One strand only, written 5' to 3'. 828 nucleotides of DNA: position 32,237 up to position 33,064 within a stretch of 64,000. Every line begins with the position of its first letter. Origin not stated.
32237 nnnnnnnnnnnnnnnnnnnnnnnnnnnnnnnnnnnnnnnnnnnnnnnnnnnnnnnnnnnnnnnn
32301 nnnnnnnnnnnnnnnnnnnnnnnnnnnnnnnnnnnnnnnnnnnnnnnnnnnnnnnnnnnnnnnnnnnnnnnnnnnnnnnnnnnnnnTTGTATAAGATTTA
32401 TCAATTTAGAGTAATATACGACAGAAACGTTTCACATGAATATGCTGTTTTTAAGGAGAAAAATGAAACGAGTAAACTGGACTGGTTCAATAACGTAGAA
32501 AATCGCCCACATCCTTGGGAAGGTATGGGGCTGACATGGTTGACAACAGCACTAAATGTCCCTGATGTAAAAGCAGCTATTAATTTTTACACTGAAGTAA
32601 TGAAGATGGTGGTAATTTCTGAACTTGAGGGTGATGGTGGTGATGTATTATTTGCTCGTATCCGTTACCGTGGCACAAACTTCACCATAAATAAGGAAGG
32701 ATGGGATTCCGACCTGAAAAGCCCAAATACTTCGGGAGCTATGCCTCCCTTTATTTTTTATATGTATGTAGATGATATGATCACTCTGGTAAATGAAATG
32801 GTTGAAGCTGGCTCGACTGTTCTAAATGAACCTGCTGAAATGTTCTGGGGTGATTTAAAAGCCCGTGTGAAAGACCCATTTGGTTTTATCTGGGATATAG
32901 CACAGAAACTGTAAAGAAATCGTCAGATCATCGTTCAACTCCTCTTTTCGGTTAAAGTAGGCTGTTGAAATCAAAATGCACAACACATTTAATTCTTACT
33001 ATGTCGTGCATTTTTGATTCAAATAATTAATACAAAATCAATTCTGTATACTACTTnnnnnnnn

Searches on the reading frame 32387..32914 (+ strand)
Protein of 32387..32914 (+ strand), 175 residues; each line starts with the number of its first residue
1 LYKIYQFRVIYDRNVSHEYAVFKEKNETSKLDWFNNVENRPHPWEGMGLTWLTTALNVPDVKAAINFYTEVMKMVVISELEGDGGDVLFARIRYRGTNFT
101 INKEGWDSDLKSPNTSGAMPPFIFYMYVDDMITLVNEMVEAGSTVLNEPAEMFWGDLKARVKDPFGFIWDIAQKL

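Call 82: search_protein_families(library=pfam, proteins=[window:32387-32914:+], max_evalue=0.01)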
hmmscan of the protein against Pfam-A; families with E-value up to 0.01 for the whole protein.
window:32387-32914:+ (175 aa): 2 families
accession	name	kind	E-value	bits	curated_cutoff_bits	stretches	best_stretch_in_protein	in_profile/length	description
PF00903.31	Glyoxalase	-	5.4e-13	49.8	20.6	1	54-170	5-120/121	Glyoxalase/Bleomycin resistance protein/Dioxygenase superfamily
PF18029.7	Glyoxalase_6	-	0.002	19.2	23.6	1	55-167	3-101/106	Glyoxalase-like domain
